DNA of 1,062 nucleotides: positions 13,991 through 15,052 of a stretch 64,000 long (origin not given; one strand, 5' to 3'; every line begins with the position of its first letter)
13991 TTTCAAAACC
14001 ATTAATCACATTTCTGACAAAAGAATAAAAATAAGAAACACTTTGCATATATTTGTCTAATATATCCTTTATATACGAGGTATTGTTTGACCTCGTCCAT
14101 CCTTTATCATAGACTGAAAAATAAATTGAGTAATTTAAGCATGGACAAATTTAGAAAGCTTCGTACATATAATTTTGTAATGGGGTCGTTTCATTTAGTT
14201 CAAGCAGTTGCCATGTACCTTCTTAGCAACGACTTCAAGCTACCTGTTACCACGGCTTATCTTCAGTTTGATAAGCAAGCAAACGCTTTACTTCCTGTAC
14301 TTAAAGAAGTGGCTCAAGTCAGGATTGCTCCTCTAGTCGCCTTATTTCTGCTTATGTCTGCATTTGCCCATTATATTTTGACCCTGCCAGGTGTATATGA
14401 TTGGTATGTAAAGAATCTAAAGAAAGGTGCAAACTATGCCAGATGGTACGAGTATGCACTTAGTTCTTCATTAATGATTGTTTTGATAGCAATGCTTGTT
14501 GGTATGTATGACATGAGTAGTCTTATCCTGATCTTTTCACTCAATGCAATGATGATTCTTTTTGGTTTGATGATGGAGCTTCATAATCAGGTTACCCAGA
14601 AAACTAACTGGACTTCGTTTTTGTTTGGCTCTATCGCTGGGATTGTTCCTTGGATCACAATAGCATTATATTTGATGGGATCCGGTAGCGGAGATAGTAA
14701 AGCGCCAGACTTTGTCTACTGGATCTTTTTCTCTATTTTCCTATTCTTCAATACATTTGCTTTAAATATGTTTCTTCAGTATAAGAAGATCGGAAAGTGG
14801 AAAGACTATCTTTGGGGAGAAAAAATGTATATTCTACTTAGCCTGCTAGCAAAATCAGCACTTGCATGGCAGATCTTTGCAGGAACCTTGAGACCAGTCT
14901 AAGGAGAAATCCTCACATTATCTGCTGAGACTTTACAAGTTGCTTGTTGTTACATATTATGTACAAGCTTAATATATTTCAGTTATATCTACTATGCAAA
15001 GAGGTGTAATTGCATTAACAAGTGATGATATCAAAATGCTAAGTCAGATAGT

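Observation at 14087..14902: Heliorhodopsin gene with intact retinal-binding residues, and no retinal pathway in sight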

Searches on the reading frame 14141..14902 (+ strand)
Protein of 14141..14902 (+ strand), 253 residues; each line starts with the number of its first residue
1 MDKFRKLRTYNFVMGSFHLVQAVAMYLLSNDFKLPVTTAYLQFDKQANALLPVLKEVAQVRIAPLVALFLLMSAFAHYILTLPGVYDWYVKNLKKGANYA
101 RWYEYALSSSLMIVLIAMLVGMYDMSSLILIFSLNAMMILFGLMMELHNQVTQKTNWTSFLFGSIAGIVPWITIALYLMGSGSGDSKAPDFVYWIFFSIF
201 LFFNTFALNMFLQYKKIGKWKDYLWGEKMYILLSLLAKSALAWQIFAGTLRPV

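Call 3: search_protein_families(library=pfam, proteins=[window:14141-14902:+], max_evalue=0.01)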
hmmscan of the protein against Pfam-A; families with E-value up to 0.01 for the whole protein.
window:14141-14902:+ (253 aa): 1 family
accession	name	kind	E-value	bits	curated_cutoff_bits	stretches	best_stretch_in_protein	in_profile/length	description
PF18761.7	Heliorhodopsin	-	2e-101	338.9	26.7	1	7-250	1-242/242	Heliorhodopsin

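Call 4: search_solved_structures(query=window:14141-14902:+, show_alignments=3, max_evalue=0.01)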
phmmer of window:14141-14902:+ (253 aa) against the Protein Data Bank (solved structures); distinct sequences matched with E-value up to 0.01: 6.
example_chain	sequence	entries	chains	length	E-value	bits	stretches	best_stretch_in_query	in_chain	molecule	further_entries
6is6_A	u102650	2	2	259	6.1e-83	281.9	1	3-253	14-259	heliorhodopsin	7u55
7clj_A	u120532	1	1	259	1.5e-82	280.6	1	3-253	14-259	heliorhodopsin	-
9ljj_A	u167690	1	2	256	3.9e-64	220.3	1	4-252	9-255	Heliorhodopsin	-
6su3_X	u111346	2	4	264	4.3e-64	220.1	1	4-252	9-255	48C12 heliorhodopsin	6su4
6uh3_A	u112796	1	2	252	2.6e-63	217.6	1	4-250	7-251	Heliorhodopsin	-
9vfc_A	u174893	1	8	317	1.1e-45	159.9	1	17-252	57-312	heliorhodopsin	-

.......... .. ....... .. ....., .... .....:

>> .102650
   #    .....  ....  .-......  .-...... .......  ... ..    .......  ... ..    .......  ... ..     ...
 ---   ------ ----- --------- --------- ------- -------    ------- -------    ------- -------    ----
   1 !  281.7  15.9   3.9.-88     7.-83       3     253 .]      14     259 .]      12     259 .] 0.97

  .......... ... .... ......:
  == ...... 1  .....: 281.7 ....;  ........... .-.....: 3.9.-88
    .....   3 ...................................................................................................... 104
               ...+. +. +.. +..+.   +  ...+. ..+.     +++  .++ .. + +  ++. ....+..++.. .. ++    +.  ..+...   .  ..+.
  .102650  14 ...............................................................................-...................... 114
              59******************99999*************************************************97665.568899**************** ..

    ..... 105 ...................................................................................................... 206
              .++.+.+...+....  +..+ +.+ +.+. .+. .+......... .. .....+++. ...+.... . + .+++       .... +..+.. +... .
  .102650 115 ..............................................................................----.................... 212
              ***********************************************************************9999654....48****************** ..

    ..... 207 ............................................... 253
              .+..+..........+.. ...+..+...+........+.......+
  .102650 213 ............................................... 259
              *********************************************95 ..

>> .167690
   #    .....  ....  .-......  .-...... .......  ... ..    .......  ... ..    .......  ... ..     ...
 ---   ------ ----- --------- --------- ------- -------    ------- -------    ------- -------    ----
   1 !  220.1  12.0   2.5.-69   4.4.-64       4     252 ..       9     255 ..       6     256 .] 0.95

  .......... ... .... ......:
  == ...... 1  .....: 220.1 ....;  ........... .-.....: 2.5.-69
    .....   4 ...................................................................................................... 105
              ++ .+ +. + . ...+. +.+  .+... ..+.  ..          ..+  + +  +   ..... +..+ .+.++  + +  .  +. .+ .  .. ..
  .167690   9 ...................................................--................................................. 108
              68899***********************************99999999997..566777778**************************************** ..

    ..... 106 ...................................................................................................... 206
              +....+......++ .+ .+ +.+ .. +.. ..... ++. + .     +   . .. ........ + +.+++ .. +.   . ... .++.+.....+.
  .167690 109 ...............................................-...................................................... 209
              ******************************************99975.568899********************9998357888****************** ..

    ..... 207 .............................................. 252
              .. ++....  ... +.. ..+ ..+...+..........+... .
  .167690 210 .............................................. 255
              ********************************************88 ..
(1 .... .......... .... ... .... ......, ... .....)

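Call 9: find_homologous_proteins(query=window:14141-14902:+, max_evalue=1e-20)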
Query window:14141-14902:+ (253 aa): 7472 proteins with E <= 1e-20 among 8000 candidates; the best 120 are listed.
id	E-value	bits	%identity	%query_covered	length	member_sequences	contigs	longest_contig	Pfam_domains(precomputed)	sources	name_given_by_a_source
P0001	6.8e-160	549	100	100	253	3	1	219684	PF18761.8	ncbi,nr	ncbi:heliorhodopsin HeR [Candidatus Nomurabacteria bacterium]|nr:heliorhodopsin HeR [Candidatus Nomu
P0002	1.9e-141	488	86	100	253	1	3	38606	PF18761.8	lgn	-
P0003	4.3e-119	415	73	100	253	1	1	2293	PF18761.8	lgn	-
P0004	8.1e-118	411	74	100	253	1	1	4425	PF18761.8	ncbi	ncbi:MAG: heliorhodopsin HeR [bacterium]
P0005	9.4e-118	411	70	100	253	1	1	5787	PF18761.8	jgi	-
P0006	1.9e-117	410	70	100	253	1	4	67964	PF18761.8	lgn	-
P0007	1.6e-116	407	72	100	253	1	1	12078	PF18761.8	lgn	-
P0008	1.8e-116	407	72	100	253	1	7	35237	PF18761.8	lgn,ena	-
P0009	5.0e-116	405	70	100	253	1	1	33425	PF18761.8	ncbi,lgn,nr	ncbi:heliorhodopsin HeR [Candidatus Dojkabacteria bacterium]|nr:heliorhodopsin HeR [Candidatus Dojka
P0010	5.1e-116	405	71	98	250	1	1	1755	PF18761.8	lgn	-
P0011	5.4e-116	405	70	100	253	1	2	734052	PF18761.8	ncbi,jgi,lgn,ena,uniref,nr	ncbi:hypothetical protein CVU76_02455 [Candidatus Dojkabacteria bacterium HGW-Dojkabacteria-1]|unire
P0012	6.3e-116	405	70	100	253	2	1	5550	PF18761.8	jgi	jgi:hypothetical protein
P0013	1.0e-115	404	70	100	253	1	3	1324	PF18761.8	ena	-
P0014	2.5e-115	403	71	100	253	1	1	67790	PF18761.8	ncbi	-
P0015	2.8e-115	403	69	100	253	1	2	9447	PF18761.8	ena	-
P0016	3.0e-115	403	68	100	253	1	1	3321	PF18761.8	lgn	-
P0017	3.5e-115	402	68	100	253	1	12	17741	PF18761.8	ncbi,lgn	-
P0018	4.7e-115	402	68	100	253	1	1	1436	PF18761.8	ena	-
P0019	5.0e-115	402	68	100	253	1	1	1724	PF18761.8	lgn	-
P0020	6.1e-115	401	72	100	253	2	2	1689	PF18761.8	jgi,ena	-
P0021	6.8e-115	401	69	100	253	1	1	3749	PF18761.8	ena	-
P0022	8.3e-115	401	70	98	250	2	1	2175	PF18761.8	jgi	-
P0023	8.6e-115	401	69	100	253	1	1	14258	PF18761.8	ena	-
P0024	8.6e-115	401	69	100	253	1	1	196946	PF18761.8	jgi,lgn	-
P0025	1.0e-114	401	73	98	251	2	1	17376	PF18761.8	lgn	-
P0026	1.2e-114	401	69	100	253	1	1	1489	PF18761.8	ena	-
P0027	1.4e-114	400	69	100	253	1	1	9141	PF18761.8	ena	-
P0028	1.6e-114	400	72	100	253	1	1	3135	PF18761.8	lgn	-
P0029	1.9e-114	400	69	100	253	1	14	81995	PF18761.8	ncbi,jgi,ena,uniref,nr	ncbi:MAG: hypothetical protein UR61_C0008G0011 [candidate division WS6 bacterium GW2011_GWE1_34_7]|u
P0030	1.9e-114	400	70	100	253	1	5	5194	PF18761.8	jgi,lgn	jgi:hypothetical protein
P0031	2.1e-114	400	70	100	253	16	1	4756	PF18761.8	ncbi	-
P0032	2.9e-114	399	69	100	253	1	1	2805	PF18761.8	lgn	-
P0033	3.0e-114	399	68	100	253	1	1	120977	PF18761.8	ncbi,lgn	-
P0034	3.8e-114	399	68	100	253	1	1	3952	PF18761.8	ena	-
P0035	3.9e-114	399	68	100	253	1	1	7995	PF18761.8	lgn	-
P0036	5.5e-114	398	71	98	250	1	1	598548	PF18761.8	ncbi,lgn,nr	ncbi:heliorhodopsin HeR [Candidatus Dojkabacteria bacterium]|nr:heliorhodopsin HeR [Candidatus Dojka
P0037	5.8e-114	398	69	100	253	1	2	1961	PF18761.8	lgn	-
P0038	6.2e-114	398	68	100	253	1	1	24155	PF18761.8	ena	-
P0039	6.9e-114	398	67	100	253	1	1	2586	PF18761.8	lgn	-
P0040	8.1e-114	398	69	100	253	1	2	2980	PF18761.8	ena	-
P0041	8.4e-114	398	68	100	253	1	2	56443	PF18761.8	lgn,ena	-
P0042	1.8e-113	397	69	100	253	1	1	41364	PF18761.8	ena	-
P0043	2.0e-113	397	68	100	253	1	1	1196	PF18761.8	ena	-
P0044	2.0e-113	396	68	100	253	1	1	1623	PF18761.8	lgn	-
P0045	3.3e-113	396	67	100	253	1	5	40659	PF18761.8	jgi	jgi:hypothetical protein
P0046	3.9e-113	396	67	100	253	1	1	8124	PF18761.8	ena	-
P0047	4.4e-113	395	67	100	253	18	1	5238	PF18761.8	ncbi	-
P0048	5.7e-113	395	67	100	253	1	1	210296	PF18761.8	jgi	jgi:hypothetical protein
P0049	7.0e-113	395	69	99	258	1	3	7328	PF18761.8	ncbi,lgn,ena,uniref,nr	ncbi:heliorhodopsin HeR [Candidatus Dojkabacteria bacterium]|uniref:Heliorhodopsin HeR n=1 Tax=Candi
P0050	8.0e-113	395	69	100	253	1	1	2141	PF18761.8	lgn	-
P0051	1.1e-112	394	70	100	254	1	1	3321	PF18761.8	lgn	-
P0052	1.6e-112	394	68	100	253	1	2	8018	PF18761.8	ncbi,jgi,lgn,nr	ncbi:MAG: heliorhodopsin HeR [Candidatus Dojkabacteria bacterium]|jgi:hypothetical protein|nr:helior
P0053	1.6e-112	394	68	100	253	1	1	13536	PF18761.8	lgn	-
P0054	1.8e-112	393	68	100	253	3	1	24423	PF18761.8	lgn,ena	-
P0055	2.0e-112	393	68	100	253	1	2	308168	PF18761.8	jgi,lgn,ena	jgi:hypothetical protein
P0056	2.3e-112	393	68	100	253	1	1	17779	PF18761.8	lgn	-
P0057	2.3e-112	393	68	100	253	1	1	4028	PF18761.8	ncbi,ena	-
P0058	2.9e-112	393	68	99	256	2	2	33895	PF18761.8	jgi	-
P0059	3.1e-112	393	66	100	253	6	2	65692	PF18761.8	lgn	-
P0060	3.3e-112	393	68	100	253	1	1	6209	PF18761.8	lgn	-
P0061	3.5e-112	392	69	100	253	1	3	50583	PF18761.8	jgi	jgi:hypothetical protein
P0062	3.5e-112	392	69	100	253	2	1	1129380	PF18761.8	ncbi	-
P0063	3.6e-112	392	67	100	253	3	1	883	PF18761.8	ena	-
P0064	3.7e-112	392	68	100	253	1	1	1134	PF18761.8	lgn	-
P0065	4.0e-112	392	68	100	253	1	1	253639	PF18761.8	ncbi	-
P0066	4.3e-112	392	68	100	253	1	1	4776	PF18761.8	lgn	-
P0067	6.6e-112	392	68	100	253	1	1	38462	PF18761.8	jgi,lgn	-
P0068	9.2e-112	391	69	98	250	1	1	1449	PF18761.8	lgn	-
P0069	9.5e-112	391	68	100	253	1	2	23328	PF18761.8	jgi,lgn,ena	-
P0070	1.6e-111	390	67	100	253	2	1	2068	PF18761.8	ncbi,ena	-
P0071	1.7e-111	390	71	95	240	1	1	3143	PF18761.8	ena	-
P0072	2.2e-111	390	68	98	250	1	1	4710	PF18761.8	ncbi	-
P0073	2.5e-111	390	67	100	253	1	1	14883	PF18761.8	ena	-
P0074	2.8e-111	389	68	100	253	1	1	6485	PF18761.8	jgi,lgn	jgi:hypothetical protein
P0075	3.2e-111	389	68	98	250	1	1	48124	PF18761.8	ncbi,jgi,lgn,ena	ncbi:MAG: heliorhodopsin HeR [bacterium]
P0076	4.1e-111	389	68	100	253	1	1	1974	PF18761.8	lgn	-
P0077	5.3e-111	389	67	100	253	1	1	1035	PF18761.8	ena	-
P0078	6.9e-111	388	67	100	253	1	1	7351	PF18761.8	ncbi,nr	ncbi:MAG: heliorhodopsin HeR [Candidatus Dojkabacteria bacterium]|nr:heliorhodopsin HeR [Candidatus 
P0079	6.9e-111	388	67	100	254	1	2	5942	PF18761.8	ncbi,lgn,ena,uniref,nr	ncbi:heliorhodopsin HeR [Candidatus Dojkabacteria bacterium]|uniref:Heliorhodopsin HeR n=1 Tax=Candi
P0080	9.3e-111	388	68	99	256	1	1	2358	PF18761.8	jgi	jgi:hypothetical protein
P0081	1.2e-110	387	68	100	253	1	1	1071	PF18761.8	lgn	-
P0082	1.6e-110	387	67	100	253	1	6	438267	PF18761.8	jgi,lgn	jgi:hypothetical protein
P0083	1.6e-110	387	68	100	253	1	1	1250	PF18761.8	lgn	-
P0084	1.6e-110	387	68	100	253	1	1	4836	PF18761.8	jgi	jgi:hypothetical protein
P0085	3.3e-110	386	68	100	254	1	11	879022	PF18761.8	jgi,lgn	jgi:hypothetical protein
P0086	4.0e-110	386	66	98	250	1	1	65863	PF18761.8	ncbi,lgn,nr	ncbi:heliorhodopsin HeR [Candidatus Dojkabacteria bacterium]|nr:heliorhodopsin HeR [Candidatus Dojka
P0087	5.0e-110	385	69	99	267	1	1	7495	PF18761.8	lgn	-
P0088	5.8e-110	385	68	100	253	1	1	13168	PF18761.8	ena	-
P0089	7.4e-110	385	70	95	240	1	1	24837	PF18761.8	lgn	-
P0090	7.8e-110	385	68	100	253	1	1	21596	PF18761.8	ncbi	-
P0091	8.1e-110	385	68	98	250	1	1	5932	PF18761.8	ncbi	-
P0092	9.5e-110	384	66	100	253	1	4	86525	PF18761.8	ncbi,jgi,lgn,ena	-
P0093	1.1e-109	384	66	100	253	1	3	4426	PF18761.8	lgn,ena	-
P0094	1.5e-109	384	68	100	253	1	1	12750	PF18761.8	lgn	-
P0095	1.7e-109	384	68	98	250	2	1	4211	PF18761.8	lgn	-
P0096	2.1e-109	383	68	100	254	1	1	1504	PF18761.8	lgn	-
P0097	2.2e-109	383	68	100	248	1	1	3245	PF18761.8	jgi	-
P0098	2.3e-109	383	67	98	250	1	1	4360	PF18761.8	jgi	jgi:hypothetical protein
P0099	2.7e-109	383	68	100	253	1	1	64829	PF18761.8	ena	-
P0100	2.8e-109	383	68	99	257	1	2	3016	PF18761.8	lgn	-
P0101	3.0e-109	383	68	99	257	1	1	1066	PF18761.8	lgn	-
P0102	3.2e-109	383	69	98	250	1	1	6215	PF18761.8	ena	-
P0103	3.6e-109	383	67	100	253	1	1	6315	PF18761.8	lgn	-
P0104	4.4e-109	382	66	100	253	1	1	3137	PF18761.8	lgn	-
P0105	4.8e-109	382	68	100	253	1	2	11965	PF18761.8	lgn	-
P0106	5.7e-109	382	68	98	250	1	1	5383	PF18761.8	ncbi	-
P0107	6.1e-109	382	67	100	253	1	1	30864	PF18761.8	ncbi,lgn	-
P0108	1.0e-108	381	67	100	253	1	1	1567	PF18761.8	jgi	jgi:hypothetical protein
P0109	1.5e-108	381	67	98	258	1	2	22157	PF18761.8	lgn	-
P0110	1.7e-108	380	67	100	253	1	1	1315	PF18761.8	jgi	-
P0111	1.7e-108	380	68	100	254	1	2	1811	PF18761.8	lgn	-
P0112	1.9e-108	380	70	95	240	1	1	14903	PF18761.8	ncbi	-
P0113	2.1e-108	380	66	100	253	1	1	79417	PF18761.8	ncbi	-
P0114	2.1e-108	380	67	100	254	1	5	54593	PF18761.8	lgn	-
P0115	2.1e-108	380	66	100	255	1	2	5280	PF18761.8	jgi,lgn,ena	-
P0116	2.5e-108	380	65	98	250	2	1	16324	PF18761.8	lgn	-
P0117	2.6e-108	380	67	100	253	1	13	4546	PF18761.8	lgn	-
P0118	3.0e-108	380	67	100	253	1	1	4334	PF18761.8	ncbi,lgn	-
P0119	3.3e-108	379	66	99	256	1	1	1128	PF18761.8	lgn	-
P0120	4.0e-108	379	66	100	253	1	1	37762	PF18761.8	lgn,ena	-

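Call 10: find_encoding_contigs(protein=window:14141-14902:+, flank=10000, max_places=6)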
Protein window:14141-14902:+ (253 aa): no gene with exactly this product is on record in the collection.

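Call 24: find_encoding_contigs(protein=P0002, flank=10000, max_places=2)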
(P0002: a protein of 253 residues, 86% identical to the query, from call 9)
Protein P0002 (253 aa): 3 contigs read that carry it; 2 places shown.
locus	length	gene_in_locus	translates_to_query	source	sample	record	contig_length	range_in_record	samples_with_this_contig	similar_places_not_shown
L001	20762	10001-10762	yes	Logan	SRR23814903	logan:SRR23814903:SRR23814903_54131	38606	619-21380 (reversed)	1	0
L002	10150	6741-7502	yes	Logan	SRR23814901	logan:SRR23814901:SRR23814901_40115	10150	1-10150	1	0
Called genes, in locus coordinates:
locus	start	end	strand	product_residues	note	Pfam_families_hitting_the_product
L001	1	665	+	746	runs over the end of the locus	PF01336:tRNA_anti-codon, PF00152:tRNA-synt_2, PF02938:GAD, PF04073:tRNA_edit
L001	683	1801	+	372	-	PF00768:Peptidase_S11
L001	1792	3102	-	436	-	-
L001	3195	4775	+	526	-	PF00749:tRNA-synt_1c, PF19269:Anticodon_2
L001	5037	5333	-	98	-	-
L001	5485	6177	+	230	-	PF20247:DUF6602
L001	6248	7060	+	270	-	-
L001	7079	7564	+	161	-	-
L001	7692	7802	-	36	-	-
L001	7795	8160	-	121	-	PF12643:MazG-like (weak)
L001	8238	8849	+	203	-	-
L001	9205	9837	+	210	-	PF01966:HD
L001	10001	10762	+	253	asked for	PF18761:Heliorhodopsin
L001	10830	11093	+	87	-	-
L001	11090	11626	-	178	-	PF02559:CarD_TRCF_RID (weak)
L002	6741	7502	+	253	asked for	PF18761:Heliorhodopsin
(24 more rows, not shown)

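Call 25: find_encoding_contigs(protein=P0006, flank=10000, max_places=2)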
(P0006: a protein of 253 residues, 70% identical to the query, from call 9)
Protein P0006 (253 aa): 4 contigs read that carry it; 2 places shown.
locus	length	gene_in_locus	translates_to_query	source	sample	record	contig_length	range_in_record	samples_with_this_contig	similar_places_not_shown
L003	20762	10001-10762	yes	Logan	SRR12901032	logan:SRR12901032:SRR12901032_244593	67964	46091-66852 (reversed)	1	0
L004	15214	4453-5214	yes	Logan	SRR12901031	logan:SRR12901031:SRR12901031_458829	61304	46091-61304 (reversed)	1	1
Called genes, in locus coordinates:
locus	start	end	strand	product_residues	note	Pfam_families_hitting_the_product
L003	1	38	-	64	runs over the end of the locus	PF18893:DUF5652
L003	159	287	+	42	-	-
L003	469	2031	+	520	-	PF01522:Polysacc_deac_1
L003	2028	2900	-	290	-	PF02698:DUF218 (weak)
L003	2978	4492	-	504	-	-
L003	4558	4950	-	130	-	-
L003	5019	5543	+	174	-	PF22769:DCD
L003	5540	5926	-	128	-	PF07883:Cupin_2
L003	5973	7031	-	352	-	PF00933:Glyco_hydro_3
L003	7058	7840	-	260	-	PF06966:DUF1295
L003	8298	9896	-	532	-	PF02690:Na_Pi_cotrans, PF01895:PhoU (weak)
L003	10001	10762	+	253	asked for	PF18761:Heliorhodopsin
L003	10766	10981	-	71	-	-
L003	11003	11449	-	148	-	-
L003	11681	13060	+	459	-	PF01551:Peptidase_M23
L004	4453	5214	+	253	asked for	PF18761:Heliorhodopsin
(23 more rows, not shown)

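Call 26: find_encoding_contigs(protein=P0011, flank=10000, max_places=2)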
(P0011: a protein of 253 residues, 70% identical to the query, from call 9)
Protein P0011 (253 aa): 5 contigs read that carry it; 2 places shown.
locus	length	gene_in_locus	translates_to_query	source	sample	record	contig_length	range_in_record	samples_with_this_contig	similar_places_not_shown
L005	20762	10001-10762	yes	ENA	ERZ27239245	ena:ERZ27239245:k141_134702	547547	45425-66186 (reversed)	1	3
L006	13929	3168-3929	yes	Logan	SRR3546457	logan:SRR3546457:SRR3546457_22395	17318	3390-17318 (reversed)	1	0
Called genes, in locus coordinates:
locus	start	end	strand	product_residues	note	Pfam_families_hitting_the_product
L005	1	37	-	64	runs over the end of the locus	PF18893:DUF5652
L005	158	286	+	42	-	-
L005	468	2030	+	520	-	PF01522:Polysacc_deac_1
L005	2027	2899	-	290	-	PF02698:DUF218 (weak)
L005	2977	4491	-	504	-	-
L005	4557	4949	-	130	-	-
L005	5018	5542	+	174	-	PF22769:DCD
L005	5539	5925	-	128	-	PF07883:Cupin_2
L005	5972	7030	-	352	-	PF00933:Glyco_hydro_3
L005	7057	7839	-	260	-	PF06966:DUF1295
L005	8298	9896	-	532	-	PF02690:Na_Pi_cotrans, PF01895:PhoU (weak)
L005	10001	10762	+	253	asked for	PF18761:Heliorhodopsin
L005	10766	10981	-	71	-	-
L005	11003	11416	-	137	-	-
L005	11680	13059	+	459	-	PF01551:Peptidase_M23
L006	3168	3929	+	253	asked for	PF18761:Heliorhodopsin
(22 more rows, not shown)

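Call 27: find_encoding_contigs(protein=P0008, flank=10000, max_places=1)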
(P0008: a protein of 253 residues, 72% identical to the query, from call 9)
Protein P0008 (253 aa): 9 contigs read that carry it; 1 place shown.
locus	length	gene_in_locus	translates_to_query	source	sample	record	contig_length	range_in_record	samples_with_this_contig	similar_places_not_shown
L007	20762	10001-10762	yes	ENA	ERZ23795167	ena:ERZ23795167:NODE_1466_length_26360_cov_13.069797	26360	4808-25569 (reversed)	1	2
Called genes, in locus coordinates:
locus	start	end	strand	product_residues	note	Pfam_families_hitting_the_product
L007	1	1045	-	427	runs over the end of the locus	-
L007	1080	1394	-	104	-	PF03551:PadR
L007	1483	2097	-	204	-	-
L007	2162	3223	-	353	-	PF13231:PMT_2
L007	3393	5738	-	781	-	PF13205:Big_5, PF13529:Peptidase_C39_2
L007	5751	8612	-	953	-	PF01757:Acyl_transf_3, PF07786:HGSNAT_cat (faint), PF10096:DUF2334 (weak)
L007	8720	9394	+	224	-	PF20108:DUF6498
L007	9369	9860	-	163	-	-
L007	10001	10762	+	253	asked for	PF18761:Heliorhodopsin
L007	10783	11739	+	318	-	PF01699:Na_Ca_ex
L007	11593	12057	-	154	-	PF01035:DNA_binding_1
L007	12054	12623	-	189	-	PF01625:PMSR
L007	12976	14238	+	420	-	PF01546:Peptidase_M20, PF07687:M20_dimer (faint)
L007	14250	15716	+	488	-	PF00890:FAD_binding_2 (weak), PF01266:DAO (weak), PF01494:FAD_binding_3 (weak), PF01593:Amino_oxidase, PF07992:Pyr_redox_2 (weak), PF12831:FAD_oxidored (weak), PF13450:NAD_binding_8, PF01266:DAO (weak), +4 more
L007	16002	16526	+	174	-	PF00494:SQS_PSY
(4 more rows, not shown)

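Call 28: find_encoding_contigs(protein=P0025, flank=10000, max_places=1)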
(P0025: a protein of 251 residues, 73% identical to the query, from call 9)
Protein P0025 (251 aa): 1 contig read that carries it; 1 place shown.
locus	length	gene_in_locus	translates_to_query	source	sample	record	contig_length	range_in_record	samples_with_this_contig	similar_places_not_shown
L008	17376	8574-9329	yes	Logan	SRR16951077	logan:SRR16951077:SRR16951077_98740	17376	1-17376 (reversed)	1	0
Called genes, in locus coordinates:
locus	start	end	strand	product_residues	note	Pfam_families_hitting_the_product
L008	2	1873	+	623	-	?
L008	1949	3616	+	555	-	-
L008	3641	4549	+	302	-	-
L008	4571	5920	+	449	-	PF02308:MgtC, PF13194:DUF4010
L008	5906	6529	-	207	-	PF01327:Pep_deformylase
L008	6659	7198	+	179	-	PF01625:PMSR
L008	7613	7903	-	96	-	-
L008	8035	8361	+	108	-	PF01035:DNA_binding_1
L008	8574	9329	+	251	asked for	PF18761:Heliorhodopsin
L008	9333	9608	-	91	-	-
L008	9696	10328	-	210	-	-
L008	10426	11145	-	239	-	-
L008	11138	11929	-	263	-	-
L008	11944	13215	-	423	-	-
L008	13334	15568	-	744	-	PF16927:HisKA_7TM, PF00512:HisKA, PF02518:HATPase_c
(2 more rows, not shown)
